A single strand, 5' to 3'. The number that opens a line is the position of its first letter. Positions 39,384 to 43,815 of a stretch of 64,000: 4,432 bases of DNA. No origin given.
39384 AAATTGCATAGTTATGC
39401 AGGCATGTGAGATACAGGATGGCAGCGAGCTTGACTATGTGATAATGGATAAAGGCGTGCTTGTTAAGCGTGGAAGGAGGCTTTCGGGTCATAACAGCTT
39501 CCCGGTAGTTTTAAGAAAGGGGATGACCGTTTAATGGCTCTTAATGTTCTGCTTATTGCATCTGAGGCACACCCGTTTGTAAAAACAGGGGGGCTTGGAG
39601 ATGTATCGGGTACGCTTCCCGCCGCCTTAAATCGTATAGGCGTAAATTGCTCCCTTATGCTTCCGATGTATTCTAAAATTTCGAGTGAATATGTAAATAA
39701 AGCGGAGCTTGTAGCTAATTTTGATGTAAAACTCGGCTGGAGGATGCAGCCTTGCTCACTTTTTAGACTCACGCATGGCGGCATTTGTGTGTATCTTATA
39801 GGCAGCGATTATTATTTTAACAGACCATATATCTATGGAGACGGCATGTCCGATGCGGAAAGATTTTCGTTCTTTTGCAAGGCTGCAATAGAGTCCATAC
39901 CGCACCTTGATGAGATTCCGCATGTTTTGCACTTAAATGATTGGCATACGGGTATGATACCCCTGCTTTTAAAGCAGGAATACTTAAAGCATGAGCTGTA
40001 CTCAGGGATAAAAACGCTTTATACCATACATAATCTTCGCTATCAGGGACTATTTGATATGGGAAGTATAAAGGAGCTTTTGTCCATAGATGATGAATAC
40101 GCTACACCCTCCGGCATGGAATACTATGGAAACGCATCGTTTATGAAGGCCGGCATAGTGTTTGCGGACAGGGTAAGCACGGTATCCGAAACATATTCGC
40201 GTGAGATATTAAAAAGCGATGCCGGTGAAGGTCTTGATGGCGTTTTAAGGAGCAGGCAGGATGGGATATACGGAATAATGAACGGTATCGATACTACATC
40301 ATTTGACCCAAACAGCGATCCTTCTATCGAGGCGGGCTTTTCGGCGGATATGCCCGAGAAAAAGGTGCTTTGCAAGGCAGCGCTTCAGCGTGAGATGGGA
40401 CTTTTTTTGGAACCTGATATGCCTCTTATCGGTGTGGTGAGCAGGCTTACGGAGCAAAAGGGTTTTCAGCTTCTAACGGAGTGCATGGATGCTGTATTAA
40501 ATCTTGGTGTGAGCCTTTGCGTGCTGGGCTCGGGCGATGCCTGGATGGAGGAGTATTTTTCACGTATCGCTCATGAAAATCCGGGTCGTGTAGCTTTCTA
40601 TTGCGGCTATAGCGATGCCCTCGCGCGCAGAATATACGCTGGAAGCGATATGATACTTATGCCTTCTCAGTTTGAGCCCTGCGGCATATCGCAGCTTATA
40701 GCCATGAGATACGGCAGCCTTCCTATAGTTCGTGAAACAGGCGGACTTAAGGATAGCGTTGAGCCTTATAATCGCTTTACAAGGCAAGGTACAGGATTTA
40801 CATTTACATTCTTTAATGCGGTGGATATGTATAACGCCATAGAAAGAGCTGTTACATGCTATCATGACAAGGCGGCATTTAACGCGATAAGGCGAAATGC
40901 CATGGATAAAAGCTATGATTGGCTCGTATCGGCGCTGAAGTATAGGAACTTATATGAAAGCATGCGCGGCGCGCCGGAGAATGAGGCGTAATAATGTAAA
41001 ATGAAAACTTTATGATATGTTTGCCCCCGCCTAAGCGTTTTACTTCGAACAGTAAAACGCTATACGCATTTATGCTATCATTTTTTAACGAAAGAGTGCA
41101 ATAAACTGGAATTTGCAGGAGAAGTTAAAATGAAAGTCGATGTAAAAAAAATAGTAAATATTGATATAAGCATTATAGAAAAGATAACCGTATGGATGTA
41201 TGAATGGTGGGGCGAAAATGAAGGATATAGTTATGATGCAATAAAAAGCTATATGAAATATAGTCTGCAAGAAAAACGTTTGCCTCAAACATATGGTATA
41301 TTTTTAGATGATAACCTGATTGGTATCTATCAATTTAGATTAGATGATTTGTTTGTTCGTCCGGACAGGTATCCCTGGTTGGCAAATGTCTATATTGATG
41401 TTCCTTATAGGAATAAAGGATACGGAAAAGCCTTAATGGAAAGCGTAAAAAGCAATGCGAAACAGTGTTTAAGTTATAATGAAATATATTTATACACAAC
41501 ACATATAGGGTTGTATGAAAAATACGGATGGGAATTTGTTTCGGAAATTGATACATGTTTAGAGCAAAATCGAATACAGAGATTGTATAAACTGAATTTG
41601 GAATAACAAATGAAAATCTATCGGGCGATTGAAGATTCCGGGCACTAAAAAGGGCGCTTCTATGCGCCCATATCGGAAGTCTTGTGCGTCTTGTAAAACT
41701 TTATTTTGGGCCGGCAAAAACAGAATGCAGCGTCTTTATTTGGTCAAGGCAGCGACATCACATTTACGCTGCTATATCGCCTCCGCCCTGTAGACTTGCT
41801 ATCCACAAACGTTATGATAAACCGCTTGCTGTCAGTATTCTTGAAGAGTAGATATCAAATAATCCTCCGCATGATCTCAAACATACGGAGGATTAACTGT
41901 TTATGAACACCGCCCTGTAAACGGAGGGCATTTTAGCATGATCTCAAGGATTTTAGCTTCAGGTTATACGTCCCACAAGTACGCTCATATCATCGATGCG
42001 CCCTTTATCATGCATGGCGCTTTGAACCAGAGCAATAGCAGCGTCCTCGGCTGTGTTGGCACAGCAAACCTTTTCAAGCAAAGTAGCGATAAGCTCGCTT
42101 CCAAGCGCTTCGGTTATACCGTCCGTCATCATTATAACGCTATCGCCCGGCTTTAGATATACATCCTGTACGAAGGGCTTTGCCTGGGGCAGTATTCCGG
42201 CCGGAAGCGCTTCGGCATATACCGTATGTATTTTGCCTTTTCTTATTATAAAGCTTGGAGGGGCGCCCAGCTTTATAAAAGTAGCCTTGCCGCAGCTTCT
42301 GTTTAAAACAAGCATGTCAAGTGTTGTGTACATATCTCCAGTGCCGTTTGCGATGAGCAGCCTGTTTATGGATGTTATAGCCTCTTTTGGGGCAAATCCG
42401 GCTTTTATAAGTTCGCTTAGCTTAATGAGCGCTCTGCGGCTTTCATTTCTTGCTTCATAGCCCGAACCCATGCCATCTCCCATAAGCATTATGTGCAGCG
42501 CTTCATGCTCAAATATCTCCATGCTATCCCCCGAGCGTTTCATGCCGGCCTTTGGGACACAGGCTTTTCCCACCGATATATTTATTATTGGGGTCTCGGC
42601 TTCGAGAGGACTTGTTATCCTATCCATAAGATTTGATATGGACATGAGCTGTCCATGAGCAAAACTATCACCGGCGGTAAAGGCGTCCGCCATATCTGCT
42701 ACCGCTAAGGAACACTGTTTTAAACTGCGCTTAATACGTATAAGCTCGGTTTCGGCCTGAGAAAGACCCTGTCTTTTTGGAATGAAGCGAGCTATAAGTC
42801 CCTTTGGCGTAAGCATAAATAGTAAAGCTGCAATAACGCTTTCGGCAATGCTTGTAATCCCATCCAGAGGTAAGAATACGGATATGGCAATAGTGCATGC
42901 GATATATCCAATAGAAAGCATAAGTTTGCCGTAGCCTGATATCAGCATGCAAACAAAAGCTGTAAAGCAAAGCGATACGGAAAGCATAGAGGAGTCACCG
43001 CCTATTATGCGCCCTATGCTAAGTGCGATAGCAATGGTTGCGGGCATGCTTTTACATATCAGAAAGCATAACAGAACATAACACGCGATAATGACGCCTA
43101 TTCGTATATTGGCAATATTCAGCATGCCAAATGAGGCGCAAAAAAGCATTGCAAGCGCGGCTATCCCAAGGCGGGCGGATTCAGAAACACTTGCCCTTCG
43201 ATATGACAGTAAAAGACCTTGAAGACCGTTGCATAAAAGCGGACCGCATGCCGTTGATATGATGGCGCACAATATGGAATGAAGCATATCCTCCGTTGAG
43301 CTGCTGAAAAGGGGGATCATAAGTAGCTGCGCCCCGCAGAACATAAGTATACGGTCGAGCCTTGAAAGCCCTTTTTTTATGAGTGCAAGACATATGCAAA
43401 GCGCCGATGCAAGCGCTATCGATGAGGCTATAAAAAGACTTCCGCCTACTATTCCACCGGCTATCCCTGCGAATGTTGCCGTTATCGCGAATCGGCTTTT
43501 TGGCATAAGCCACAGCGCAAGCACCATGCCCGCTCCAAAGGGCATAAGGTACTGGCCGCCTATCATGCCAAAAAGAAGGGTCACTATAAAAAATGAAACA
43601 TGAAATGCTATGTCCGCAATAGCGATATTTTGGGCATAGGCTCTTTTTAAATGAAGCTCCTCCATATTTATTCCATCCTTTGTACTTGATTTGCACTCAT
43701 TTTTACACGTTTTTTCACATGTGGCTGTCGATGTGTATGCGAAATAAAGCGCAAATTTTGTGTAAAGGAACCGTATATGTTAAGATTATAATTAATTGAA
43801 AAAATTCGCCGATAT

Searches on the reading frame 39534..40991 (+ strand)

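Call 62: search_protein_families(library=pfam, proteins=[window:39534-40991:+], max_evalue=0.00001)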
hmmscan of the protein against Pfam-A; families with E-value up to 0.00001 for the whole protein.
window:39534-40991:+ (485 aa): 3 families
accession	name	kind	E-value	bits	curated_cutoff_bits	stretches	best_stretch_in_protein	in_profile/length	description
PF08323.17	Glyco_transf_5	-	2.6e-77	260.2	22.7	1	4-239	1-238/239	Starch synthase catalytic domain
PF00534.26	Glycos_transf_1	-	1.8e-13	50.8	26.4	1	295-446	14-162/172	Glycosyl transferases group 1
PF13692.12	Glyco_trans_1_4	-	1.3e-11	45.4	27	1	297-438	2-138/142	Glycosyl transferases group 1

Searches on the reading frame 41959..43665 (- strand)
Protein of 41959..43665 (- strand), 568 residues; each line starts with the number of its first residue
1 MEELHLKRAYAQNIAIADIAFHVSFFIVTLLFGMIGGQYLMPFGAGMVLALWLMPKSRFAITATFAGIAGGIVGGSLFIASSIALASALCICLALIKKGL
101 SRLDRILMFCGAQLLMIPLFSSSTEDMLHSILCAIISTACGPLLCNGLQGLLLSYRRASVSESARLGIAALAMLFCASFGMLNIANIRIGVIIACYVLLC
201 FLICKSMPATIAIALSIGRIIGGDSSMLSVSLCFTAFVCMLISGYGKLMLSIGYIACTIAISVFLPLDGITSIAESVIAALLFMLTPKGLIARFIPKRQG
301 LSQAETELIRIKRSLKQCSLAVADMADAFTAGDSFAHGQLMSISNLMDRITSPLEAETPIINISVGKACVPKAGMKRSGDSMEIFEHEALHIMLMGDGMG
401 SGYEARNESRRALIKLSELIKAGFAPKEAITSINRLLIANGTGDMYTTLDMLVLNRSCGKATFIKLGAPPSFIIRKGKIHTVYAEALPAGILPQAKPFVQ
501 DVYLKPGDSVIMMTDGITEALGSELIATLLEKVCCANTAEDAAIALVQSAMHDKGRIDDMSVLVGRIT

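Call 62: search_protein_families(library=pfam, proteins=[window:41959-43665:-], max_evalue=0.00001)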
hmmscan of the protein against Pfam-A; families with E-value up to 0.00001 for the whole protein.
window:41959-43665:- (568 aa): 1 family
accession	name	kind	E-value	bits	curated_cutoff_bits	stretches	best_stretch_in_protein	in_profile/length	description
PF07228.17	SpoIIE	-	2e-28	100.1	25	1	393-566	7-190/192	Stage II sporulation protein E (SpoIIE)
